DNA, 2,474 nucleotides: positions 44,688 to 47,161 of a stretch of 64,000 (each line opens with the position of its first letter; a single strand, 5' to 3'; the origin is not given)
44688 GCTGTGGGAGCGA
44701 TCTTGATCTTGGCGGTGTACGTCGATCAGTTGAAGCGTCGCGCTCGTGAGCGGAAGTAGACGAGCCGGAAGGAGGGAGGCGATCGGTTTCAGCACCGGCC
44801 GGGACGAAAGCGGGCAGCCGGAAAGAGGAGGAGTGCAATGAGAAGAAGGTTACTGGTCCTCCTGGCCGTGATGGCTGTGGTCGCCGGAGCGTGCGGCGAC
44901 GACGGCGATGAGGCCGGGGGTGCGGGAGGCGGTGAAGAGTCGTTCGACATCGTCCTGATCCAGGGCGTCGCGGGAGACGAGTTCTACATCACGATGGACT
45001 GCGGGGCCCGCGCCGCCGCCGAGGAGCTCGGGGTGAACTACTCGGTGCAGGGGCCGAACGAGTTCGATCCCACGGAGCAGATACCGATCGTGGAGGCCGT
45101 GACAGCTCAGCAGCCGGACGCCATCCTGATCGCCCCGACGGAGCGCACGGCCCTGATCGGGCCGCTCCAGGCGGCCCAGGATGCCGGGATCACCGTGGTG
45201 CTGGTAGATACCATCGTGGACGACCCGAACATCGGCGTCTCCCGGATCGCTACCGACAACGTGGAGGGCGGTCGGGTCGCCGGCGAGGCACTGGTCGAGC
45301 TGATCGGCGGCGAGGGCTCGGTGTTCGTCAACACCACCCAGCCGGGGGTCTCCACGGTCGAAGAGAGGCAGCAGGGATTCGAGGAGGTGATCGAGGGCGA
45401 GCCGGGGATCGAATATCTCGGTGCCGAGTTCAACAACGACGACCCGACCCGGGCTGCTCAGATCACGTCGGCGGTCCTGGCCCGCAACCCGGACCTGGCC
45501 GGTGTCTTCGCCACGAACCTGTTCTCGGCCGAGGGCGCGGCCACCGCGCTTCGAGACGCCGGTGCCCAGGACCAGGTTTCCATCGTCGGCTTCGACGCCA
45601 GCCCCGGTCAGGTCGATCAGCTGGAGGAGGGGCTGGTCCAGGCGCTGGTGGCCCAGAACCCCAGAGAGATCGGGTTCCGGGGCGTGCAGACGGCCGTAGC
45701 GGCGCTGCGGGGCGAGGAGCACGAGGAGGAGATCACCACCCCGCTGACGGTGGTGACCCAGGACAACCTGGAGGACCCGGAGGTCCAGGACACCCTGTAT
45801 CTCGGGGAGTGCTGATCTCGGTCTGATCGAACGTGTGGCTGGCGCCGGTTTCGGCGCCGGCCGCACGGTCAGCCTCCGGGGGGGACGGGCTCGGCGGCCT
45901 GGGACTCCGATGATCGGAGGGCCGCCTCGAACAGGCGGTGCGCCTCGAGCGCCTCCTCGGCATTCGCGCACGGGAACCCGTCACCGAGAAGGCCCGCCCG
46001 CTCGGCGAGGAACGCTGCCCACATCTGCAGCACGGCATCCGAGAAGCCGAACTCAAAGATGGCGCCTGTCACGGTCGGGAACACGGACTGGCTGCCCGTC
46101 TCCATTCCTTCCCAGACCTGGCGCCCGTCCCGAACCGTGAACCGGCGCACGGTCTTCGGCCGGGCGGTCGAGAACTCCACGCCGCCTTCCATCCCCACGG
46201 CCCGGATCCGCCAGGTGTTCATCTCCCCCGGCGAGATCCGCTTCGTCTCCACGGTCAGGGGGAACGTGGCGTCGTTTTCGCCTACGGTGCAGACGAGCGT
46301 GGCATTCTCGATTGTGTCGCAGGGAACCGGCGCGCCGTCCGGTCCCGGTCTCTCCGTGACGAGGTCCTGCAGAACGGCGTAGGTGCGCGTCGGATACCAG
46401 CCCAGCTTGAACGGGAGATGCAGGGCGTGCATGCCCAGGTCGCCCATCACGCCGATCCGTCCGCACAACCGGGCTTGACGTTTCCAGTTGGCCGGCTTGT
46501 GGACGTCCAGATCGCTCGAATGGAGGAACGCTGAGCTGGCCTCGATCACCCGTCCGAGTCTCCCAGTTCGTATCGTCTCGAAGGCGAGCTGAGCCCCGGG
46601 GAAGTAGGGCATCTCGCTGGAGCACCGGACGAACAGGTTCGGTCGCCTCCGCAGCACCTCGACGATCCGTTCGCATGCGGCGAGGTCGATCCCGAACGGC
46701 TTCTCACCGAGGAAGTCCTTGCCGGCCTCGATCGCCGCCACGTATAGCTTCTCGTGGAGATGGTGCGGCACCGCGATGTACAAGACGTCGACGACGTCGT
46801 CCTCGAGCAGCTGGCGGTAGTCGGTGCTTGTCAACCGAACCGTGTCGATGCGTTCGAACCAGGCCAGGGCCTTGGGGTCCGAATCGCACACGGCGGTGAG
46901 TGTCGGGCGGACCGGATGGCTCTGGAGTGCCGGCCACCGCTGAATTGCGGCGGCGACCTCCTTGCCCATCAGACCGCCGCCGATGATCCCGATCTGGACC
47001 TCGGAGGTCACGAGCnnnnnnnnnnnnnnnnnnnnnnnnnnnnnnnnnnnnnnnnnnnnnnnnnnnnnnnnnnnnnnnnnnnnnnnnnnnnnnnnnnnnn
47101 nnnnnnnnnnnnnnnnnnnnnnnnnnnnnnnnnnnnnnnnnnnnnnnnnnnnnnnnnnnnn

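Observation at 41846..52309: LacI-regulated carbohydrate locus with an unusual enzyme set, a candidate uncharacterised sugar/polyol pathway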

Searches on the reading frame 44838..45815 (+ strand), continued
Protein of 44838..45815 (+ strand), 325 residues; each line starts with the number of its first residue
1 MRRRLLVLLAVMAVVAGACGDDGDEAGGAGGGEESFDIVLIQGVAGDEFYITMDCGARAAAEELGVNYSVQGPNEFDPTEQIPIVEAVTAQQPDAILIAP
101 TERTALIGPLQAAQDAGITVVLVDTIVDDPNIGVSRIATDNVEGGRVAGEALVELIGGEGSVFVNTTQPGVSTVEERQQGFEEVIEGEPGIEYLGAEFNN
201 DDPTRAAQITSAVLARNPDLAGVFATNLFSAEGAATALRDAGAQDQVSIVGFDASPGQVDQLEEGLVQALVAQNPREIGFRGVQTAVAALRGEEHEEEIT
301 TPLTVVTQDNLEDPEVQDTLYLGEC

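Call 69: search_solved_structures(query=window:44838-45815:+, max_evalue=1e-50, show_alignments=1)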
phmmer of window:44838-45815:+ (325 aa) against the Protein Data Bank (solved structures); distinct sequences matched with E-value up to 1e-50: 1.
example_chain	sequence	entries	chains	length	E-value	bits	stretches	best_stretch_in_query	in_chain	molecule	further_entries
5dkv_A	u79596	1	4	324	7.7e-72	245.7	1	34-321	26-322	ABC transporter substrate binding protein (Ribose)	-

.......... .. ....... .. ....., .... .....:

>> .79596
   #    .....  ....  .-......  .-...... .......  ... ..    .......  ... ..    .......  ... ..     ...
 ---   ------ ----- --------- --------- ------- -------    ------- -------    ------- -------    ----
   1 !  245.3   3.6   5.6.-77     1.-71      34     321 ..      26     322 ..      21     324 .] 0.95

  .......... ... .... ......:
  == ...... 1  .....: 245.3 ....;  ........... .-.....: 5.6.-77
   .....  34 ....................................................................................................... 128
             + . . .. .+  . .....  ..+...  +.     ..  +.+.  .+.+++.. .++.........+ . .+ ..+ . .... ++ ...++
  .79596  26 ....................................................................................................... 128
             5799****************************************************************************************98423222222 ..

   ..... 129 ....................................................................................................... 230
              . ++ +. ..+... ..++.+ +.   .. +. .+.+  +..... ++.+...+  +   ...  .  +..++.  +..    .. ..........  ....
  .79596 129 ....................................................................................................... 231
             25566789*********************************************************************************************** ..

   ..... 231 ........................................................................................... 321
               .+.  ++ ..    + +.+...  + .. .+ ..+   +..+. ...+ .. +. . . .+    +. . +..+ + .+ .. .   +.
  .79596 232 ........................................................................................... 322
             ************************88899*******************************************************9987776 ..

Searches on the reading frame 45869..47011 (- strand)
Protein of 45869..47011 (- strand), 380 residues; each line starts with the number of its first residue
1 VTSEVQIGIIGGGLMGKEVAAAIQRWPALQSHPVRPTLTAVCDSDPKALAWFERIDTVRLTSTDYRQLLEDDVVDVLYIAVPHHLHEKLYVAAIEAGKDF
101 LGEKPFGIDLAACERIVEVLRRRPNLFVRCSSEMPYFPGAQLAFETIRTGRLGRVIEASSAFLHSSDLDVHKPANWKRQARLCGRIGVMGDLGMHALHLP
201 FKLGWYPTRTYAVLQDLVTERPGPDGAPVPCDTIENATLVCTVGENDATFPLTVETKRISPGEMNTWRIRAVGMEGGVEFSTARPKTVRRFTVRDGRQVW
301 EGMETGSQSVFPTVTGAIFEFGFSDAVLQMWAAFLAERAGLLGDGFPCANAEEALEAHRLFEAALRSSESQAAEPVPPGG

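Call 3: search_protein_families(library=pfam, proteins=[window:45869-47011:-])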
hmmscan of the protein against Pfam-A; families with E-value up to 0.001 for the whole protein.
window:45869-47011:- (380 aa): 3 families
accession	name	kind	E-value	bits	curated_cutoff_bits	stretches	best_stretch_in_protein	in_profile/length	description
PF01408.29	GFO_IDH_MocA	-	6.1e-17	62.9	24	1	6-126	2-115/120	Oxidoreductase family, NAD-binding Rossmann fold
PF22725.1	GFO_IDH_MocA_C3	-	7.9e-07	29.6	27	1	143-278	4-123/124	GFO/IDH/MocA C-terminal domain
PF02894.22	GFO_IDH_MocA_C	-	0.00047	20.5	22.9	0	145-372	2-214/218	Oxidoreductase family, C-terminal alpha/beta domain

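Call 4: search_protein_families(library=ncbifam, proteins=[window:45869-47011:-])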
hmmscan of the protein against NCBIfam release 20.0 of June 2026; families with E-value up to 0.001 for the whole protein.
window:45869-47011:- (380 aa): 7 families
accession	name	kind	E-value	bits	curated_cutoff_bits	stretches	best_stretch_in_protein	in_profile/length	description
NF052479.1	LevoglcsnDh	equivalog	5.9e-23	81.2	650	1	4-226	3-224/386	levoglucosan dehydrogenase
TIGR04380.1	myo_inos_iolG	equivalog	9.5e-13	47.7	355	1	5-123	2-114/330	inositol 2-dehydrogenase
NF040723.1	UDP-GlcNAcDh_Arch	equivalog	8e-12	45.3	450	1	6-159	2-145/302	UDP-N-acetylglucosamine 3-dehydrogenase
NF041392.1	XylDh_Gfo6_Halo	equivalog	3.5e-11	42.5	350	1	5-197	17-205/350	D-xylose 1-dehydrogenase Gfo6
NF052679.1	InsChiInosDhIolG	equivalog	4e-08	32.6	540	1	5-119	3-112/343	bifunctional inositol 2-dehydrogenase/D-chiro-inositol 1-dehydrogenase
NF008607.0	PRK11579.1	subfamily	1.7e-07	30.5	330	1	1-203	1-188/346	oxidoreductase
NF007574.0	PRK10206.1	equivalog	8.1e-05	21.8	352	1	63-167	55-158/345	oxidoreductase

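Call 10: search_solved_structures(query=window:45869-47011:-, max_evalue=0.001)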
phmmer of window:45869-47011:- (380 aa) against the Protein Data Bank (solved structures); distinct sequences matched with E-value up to 0.001: 60.
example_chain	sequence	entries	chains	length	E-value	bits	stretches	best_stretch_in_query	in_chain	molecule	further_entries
6a3f_A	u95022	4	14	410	2.5e-23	85.8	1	5-234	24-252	Putative dehydrogenase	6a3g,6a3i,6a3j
4gqa_A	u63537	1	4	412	8.2e-22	80.8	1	1-331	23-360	NAD binding Oxidoreductase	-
4h3v_A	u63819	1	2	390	1.2e-19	73.7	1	5-281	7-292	Oxidoreductase domain protein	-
5ya8_A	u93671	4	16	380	1.3e-16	63.7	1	6-235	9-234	Scyllo-inositol dehydrogenase with L-glucose dehydrogenase activity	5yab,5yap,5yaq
6ktj_A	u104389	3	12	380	4.6e-16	61.9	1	6-235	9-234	Scyllo-inositol dehydrogenase with L-glucose dehydrogenase activity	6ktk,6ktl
3cea_A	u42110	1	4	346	1.6e-11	46.9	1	37-212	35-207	Myo-inositol 2-dehydrogenase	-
1evj_A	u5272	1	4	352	1.8e-11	46.7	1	63-209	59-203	GLUCOSE-FRUCTOSE OXIDOREDUCTASE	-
1ofg_A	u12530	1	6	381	2.2e-11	46.5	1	63-209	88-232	GLUCOSE-FRUCTOSE OXIDOREDUCTASE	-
1ryd_A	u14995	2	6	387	2.3e-11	46.4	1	63-209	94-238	glucose-fructose oxidoreductase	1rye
1h6a_A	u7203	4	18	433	2.5e-11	46.3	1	63-209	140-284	PRECURSOR FORM OF GLUCOSE-FRUCTOSE OXIDOREDUCTASE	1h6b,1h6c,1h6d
6jw6_A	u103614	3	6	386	3.4e-11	45.9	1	1-199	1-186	Dehydrogenase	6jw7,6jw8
4fb5_A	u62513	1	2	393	1e-10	44.3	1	6-239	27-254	Probable oxidoreductase protein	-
9m3d_B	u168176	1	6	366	2.6e-10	43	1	20-370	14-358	DgpA1 from W974-1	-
1ydw_A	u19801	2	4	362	6.8e-10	41.6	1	4-200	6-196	AX110P-like protein | Probable oxidoreductase At4g09670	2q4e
2o48_X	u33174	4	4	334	2.4e-09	39.7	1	7-178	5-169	Dimeric dihydrodiol dehydrogenase | Trans-1,2-dihydrobenzene-1,2-diol dehydrogenase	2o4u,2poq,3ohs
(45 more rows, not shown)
